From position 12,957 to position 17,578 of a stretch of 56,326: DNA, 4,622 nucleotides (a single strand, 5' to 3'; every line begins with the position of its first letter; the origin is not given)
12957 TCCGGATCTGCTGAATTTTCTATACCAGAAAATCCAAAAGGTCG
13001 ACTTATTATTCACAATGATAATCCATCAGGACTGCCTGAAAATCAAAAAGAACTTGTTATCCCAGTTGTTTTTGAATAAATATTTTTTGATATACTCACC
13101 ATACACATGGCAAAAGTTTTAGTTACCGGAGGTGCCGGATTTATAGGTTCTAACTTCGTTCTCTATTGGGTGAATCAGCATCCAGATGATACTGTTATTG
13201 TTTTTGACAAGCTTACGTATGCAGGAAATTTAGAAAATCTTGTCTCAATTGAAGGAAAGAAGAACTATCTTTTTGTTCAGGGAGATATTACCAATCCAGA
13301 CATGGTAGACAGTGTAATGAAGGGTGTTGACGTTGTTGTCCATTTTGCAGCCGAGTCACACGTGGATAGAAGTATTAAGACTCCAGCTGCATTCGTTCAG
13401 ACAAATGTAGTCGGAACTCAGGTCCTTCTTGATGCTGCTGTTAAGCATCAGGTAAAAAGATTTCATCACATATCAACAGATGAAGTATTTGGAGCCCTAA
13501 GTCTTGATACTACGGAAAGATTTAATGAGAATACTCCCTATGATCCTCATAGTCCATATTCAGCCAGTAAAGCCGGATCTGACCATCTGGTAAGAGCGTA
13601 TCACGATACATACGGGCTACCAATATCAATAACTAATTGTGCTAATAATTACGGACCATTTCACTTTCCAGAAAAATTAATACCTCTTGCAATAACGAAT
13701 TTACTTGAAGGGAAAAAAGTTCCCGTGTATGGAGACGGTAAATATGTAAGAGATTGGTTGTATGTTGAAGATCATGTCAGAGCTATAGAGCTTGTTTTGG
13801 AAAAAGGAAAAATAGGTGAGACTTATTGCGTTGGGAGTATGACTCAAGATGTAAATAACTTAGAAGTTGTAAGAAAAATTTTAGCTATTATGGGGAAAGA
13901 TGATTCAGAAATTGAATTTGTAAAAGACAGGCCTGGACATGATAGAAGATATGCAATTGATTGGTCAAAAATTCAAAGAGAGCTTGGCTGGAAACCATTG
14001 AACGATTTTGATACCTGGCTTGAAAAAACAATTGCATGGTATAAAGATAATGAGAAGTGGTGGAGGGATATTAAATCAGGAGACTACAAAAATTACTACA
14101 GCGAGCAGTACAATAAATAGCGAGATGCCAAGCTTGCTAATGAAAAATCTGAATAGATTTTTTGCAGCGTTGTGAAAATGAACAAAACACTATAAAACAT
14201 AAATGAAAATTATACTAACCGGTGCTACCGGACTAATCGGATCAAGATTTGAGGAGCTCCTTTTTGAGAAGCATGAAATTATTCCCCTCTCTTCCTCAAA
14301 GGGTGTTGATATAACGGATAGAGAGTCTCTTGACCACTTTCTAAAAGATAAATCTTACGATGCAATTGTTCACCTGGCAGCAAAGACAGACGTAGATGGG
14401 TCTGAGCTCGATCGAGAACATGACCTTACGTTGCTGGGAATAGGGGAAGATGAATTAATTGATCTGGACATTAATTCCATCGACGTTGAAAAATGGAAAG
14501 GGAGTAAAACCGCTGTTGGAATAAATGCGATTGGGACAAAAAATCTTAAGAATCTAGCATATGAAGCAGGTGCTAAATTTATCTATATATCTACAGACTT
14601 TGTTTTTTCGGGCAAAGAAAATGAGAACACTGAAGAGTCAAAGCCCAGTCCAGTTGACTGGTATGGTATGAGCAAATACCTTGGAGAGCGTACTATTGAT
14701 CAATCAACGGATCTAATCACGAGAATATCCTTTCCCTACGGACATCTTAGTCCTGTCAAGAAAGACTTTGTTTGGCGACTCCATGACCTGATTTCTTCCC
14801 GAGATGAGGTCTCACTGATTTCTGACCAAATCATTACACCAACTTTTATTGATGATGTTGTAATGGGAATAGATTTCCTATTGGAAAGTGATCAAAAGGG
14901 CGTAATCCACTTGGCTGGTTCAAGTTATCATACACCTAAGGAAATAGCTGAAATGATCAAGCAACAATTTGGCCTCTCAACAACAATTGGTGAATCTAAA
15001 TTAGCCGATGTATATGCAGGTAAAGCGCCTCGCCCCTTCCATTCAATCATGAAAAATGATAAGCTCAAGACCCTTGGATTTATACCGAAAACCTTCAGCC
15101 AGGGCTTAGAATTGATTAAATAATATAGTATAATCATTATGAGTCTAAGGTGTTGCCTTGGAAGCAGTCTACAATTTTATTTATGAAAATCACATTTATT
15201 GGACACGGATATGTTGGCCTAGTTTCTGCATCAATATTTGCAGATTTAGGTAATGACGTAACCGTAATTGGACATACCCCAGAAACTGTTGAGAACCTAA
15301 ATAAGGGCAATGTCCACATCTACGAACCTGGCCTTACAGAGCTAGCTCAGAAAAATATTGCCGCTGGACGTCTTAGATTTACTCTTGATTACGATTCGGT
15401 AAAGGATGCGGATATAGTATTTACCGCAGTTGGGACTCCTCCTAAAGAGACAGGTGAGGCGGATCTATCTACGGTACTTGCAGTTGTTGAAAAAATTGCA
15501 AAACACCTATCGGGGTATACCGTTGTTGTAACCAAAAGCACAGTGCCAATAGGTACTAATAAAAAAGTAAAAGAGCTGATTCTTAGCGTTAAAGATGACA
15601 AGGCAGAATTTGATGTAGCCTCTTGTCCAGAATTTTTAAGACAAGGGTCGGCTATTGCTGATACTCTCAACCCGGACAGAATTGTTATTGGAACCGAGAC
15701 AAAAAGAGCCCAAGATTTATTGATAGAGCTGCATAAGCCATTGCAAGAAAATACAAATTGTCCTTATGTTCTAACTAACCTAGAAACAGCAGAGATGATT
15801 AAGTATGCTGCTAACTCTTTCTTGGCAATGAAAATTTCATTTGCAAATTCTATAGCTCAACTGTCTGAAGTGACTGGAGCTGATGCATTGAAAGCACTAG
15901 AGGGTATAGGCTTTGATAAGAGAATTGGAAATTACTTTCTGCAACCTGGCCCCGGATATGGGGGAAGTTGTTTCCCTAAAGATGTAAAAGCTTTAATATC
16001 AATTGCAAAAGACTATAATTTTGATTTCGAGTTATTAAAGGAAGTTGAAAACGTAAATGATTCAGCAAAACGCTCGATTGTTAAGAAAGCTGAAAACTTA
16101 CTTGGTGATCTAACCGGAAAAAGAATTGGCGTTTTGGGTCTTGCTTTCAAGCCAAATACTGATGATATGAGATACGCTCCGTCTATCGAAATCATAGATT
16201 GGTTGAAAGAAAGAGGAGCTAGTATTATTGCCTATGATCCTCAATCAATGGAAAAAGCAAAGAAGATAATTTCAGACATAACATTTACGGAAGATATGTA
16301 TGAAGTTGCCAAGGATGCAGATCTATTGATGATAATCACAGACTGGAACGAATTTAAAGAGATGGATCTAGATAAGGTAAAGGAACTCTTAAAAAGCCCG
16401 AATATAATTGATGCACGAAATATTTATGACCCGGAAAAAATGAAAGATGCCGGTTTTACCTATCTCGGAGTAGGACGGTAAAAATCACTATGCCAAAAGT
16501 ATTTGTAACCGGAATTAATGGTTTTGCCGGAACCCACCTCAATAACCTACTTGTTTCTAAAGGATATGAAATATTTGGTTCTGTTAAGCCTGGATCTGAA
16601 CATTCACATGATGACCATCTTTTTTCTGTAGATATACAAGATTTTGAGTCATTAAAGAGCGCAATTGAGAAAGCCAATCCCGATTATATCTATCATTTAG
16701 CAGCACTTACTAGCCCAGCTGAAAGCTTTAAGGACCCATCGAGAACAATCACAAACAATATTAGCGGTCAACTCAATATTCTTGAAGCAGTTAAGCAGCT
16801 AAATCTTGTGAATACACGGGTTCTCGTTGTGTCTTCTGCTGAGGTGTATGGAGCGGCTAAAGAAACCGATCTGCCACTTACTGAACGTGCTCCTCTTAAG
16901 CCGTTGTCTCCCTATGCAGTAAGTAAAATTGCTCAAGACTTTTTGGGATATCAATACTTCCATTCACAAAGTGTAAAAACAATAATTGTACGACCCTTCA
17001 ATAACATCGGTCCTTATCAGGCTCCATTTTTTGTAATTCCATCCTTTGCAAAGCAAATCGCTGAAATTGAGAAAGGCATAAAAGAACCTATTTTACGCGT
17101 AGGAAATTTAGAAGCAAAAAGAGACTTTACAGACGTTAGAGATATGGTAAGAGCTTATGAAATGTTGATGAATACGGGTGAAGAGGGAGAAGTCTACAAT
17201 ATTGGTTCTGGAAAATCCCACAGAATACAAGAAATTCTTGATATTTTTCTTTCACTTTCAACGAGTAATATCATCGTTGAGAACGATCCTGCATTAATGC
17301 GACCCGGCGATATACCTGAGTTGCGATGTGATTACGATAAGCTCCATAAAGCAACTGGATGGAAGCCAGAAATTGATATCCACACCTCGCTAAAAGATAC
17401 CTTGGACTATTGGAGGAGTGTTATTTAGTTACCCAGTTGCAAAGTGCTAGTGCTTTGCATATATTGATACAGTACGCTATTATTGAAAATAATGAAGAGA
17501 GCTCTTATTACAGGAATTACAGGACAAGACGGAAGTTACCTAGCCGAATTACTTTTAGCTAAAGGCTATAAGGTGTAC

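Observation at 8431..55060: A -10 box phased exactly 6-7 nt upstream of many start codons: a leaderless-mRNA architecture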

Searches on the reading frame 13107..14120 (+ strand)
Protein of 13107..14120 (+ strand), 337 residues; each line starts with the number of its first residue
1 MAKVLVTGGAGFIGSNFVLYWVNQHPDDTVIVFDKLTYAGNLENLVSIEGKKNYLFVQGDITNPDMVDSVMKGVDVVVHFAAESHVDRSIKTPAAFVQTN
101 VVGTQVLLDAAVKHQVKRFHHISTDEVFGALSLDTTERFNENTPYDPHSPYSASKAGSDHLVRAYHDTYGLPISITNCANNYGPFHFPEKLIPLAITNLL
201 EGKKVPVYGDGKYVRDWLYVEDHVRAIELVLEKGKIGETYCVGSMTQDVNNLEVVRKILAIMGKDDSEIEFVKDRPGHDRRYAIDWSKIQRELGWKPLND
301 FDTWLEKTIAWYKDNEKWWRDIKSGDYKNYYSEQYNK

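Call 9: search_protein_families(library=ncbifam, proteins=[window:13107-14120:+], max_evalue=0.00001)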
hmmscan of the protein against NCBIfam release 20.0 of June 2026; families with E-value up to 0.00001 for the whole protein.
window:13107-14120:+ (337 aa): 26 families (the best 25 are shown)
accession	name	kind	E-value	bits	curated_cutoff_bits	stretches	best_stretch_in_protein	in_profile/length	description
TIGR01181.1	dTDP_gluc_dehyt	equivalog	1.3e-146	487.7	365.1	1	3-322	1-321/321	dTDP-glucose 4,6-dehydratase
NF007490.0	PRK10084.1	subfamily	2.4e-122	408.4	649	1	3-336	2-358/361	dTDP-glucose 4,6-dehydratase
NF007582.0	PRK10217.1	equivalog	4.2e-116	387.9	698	1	1-328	1-347/355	dTDP-glucose 4,6-dehydratase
TIGR04180.1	EDH_00030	hypoth_equivalog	5.1e-48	163.7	475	1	4-297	1-294/297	NAD-dependent 4,6-dehydratase LegB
TIGR01179.1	galE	equivalog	3.7e-39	134.5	262.3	1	3-316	1-329/332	UDP-glucose 4-epimerase GalE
TIGR02622.1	CDP_4_6_dhtase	equivalog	6.1e-29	101.2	278.45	1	3-315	6-333/352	CDP-glucose 4,6-dehydratase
TIGR02197.1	heptose_epim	equivalog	2.5e-23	82.8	274.6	1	4-273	1-270/316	ADP-glyceromanno-heptose 6-epimerase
TIGR03466.1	HpnA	hypoth_equivalog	5e-23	81.5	367.65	1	3-268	2-252/327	hopanoid-associated sugar epimerase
NF007956.0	PRK10675.1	subfamily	5.6e-23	81.6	394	1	3-157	2-155/338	UDP-glucose 4-epimerase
NF011728.1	PRK15181.1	equivalog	6.6e-22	78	760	1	3-315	17-340/348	Vi polysaccharide biosynthesis UDP-N-acetylglucosaminuronic acid C-4 epimerase TviC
NF052578.1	StrlDmthSdmBMthl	equivalog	6.2e-19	68.9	600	1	4-250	3-235/328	sterol demethylase protein SdmB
TIGR03589.1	PseB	equivalog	2e-18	66.4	407.75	1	3-133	6-134/324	UDP-N-acetylglucosamine 4,6-dehydratase (inverting)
TIGR01472.1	gmd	equivalog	4e-17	62.5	415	1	55-250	57-258/342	GDP-mannose 4,6-dehydratase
NF042422.1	oxyalk_red_OleD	equivalog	3.9e-16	59.3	580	1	3-243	2-226/329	2-alkyl-3-oxoalkanoate reductase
TIGR01746.1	Thioester-redct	subfamily_domain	2.1e-13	50.3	213.35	1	3-178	1-192/371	thioester reductase domain-containing protein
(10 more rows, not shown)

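Call 51: find_related_loci(query=window:13107-14120:+, collection=genome_contigs, flank=10000)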
Query window:13107-14120:+ (337 aa) in genome_contigs; peptide patterns used: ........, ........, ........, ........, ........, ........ (x = any residue, [..] = any of these).
600 stretches matched a pattern (row limit reached: there are more); 600 encode a relative of the query (tblastn E <= 1e-3); the best 80 are kept; 80 distinct loci.
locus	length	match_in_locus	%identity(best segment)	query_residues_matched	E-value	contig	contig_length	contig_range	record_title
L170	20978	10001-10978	72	3-328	3e-169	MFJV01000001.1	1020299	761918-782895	MAG: Candidatus Gottesmanbacteria bacterium RIFCSPLOWO2_01_FULL_43_11b rifcsplowo2_01_scaffold_30, whole genome shotgun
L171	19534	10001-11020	71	1-337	5e-168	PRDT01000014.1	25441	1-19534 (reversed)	MAG: Candidatus Levyibacteriota bacterium isolate Amazon FNV 2010 10 14 contig_65_143232882length25441multi3in0, whole g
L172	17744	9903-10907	67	1-335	1e-164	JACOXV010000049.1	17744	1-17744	MAG: Candidatus Levyibacteriota bacterium isolate NC_groundwater_162_Ag_S-0.1um_38_10 S4_GD2017_2_S1_scaffold_2002, whol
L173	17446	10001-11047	66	1-335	2e-163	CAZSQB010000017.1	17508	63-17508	MAG TPA_asm: uncultured Gammaproteobacteria bacterium isolate SRP269290_co3_983 genome assembly, contig: NODE_3454_lengt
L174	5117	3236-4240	68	3-337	3e-163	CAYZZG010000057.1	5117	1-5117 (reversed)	MAG TPA_asm: uncultured Gammaproteobacteria bacterium isolate binchicken_co251_287 genome assembly, contig: NODE_23525_l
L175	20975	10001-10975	68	3-327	4e-159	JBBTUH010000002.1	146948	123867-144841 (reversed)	MAG: Patescibacteria group bacterium isolate H41-bin250_1 H41_bin250_1_000000000002, whole genome shotgun sequence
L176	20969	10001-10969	70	3-326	8e-159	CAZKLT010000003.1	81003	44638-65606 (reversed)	MAG TPA_asm: uncultured Gammaproteobacteria bacterium isolate SRP237561_co1_402 genome assembly, contig: NODE_391_length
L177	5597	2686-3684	66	3-335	1e-157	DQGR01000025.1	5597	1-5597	MAG TPA_asm: Patescibacteria group bacterium isolate UBA10118 contig_16664, whole genome shotgun sequence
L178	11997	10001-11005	65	3-337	1e-155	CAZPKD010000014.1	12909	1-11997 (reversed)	MAG TPA_asm: uncultured Gammaproteobacteria bacterium isolate binchicken_co220_8 genome assembly, contig: NODE_3144_leng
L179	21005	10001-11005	64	3-337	7e-153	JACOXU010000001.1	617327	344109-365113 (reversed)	MAG: Candidatus Levyibacteriota bacterium isolate NC_groundwater_161_Ag_S-0.1um_37_19 S4_GD2017_2_S1_scaffold_10, whole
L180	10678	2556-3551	63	3-337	4e-146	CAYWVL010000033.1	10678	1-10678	MAG TPA_asm: uncultured Bdellovibrionales bacterium isolate SRP170004_co1_593 genome assembly, contig: NODE_10049_length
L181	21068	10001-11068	60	1-337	1e-143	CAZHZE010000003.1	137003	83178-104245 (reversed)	MAG TPA_asm: uncultured Gammaproteobacteria bacterium isolate SRP263991_co7_529 genome assembly, contig: NODE_56_length_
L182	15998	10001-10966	63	3-324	1e-142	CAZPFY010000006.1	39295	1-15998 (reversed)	MAG TPA_asm: uncultured Pseudomonadales bacterium isolate SRP062349_co1_292 genome assembly, contig: NODE_105_length_392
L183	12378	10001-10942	62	3-318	7e-137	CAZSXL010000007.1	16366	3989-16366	MAG TPA_asm: uncultured Gammaproteobacteria bacterium isolate SRP302447_co1_140 genome assembly, contig: NODE_9384_lengt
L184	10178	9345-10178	69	1-278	2e-135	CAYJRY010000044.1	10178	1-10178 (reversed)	MAG TPA_asm: uncultured Gammaproteobacteria bacterium isolate ERP125453_co1_466 genome assembly, contig: NODE_7708_lengt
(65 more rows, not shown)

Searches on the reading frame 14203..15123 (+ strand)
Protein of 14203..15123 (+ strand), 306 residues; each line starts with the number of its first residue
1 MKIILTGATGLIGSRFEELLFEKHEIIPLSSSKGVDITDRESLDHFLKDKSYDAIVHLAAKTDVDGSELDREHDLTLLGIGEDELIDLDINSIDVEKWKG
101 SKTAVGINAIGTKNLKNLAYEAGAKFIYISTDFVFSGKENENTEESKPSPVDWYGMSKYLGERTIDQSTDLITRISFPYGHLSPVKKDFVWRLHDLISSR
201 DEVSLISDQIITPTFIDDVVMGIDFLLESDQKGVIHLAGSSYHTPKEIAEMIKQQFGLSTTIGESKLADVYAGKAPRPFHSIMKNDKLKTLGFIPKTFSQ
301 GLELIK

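Call 9: search_protein_families(library=ncbifam, proteins=[window:14203-15123:+], max_evalue=0.00001)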
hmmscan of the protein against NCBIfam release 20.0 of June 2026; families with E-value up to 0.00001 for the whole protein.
window:14203-15123:+ (306 aa): 7 families
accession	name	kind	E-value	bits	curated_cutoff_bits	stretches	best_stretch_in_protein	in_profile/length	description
TIGR01214.1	rmlD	equivalog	7.8e-47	159.7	224.05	2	102-301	71-277/285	dTDP-4-dehydrorhamnose reductase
NF007440.0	PRK09987.1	equivalog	1e-13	51.3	308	1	104-254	77-232/299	dTDP-4-dehydrorhamnose reductase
TIGR01181.1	dTDP_gluc_dehyt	equivalog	1.6e-09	37.3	365.1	1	35-258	57-263/321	dTDP-glucose 4,6-dehydratase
TIGR01179.1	galE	equivalog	1.3e-08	34.1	262.3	0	36-67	55-86/332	UDP-glucose 4-epimerase GalE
TIGR01746.1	Thioester-redct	subfamily_domain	1.9e-08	34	213.35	0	108-258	112-282/371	thioester reductase domain-containing protein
NF005754.0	PRK07578.1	equivalog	3.6e-08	33.5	167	1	1-62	1-66/200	short chain dehydrogenase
TIGR02197.1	heptose_epim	equivalog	1.4e-07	31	274.6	0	108-166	91-150/316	ADP-glyceromanno-heptose 6-epimerase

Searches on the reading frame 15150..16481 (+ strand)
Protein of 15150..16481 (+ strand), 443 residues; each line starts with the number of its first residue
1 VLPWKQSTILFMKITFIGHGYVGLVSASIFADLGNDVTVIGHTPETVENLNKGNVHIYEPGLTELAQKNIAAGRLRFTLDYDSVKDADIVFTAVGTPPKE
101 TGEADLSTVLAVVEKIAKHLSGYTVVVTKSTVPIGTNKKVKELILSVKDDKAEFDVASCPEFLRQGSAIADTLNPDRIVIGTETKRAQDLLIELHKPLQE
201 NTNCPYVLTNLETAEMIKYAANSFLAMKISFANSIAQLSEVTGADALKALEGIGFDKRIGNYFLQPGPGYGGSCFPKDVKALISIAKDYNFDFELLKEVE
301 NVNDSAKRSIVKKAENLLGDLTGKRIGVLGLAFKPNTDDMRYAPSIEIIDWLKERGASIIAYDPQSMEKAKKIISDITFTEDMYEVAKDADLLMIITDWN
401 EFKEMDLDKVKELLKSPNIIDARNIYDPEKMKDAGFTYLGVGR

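Call 9: search_protein_families(library=ncbifam, proteins=[window:15150-16481:+], max_evalue=0.00001)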
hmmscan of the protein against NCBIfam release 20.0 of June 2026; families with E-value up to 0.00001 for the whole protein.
window:15150-16481:+ (443 aa): 8 families
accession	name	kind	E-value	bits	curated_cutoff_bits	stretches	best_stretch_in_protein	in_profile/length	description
NF047673.2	TeichurnBiosyTuaD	equivalog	1.7e-158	528.3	700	1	12-443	2-431/439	UDP-glucose 6-dehydrogenase TuaD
TIGR03026.1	NDP-sugDHase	subfamily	6.7e-139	463.2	189.8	1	12-424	1-413/413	nucleotide sugar dehydrogenase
NF041297.1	UDPGDh_AglM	equivalog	2.3e-116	389.2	670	1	12-429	1-420/429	UDP-glucose 6-dehydrogenase AglM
NF040825.1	UDPMaNacDH_Arch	equivalog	1.7e-59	201.8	750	1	12-443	1-415/418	UDP-N-acetyl-D-mannosamine dehydrogenase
NF008286.0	PRK11064.1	equivalog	1.4e-55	188.6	459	1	11-424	3-417/420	UDP-N-acetyl-D-mannosamine dehydrogenase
NF011631.0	PRK15057.1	equivalog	2.1e-44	152.2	757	1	12-394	1-364/388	UDP-glucose 6-dehydrogenase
NF011729.0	PRK15182.1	equivalog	7.7e-13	48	592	1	12-416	7-405/425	Vi polysaccharide biosynthesis UDP-N-acetylglucosamine C-6 dehydrogenase TviB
NF000942.0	PRK00094.1-4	subfamily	1.3e-06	27.9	257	0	12-184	3-158/334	NAD(P)H-dependent glycerol-3-phosphate dehydrogenase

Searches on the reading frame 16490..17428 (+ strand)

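Call 47: search_protein_families(library=pfam, proteins=[window:16490-17428:+], max_evalue=0.001)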
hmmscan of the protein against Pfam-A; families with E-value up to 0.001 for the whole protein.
window:16490-17428:+ (312 aa): 6 families
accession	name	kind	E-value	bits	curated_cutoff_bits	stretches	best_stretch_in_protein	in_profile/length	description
PF16363.11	GDP_Man_Dehyd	-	3e-72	244.3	27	1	5-303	1-331/332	GDP-mannose 4,6 dehydratase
PF01370.27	Epimerase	-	1.3e-55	188.9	20.9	1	4-239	1-240/240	NAD dependent epimerase/dehydratase family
PF04321.23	RmlD_sub_bind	-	7.2e-12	45.4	27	1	3-168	2-147/287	RmlD substrate binding domain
PF02719.21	Polysacc_synt_2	-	4.2e-10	39.7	20.2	1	47-259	61-249/293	Polysaccharide biosynthesis protein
PF01073.25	3Beta_HSD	-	7.2e-06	25.7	22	1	6-127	2-127/280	3-beta hydroxysteroid dehydrogenase/isomerase family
PF07993.18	NAD_binding_4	-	0.00087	18.9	20.1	0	63-169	88-204/258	Male sterility protein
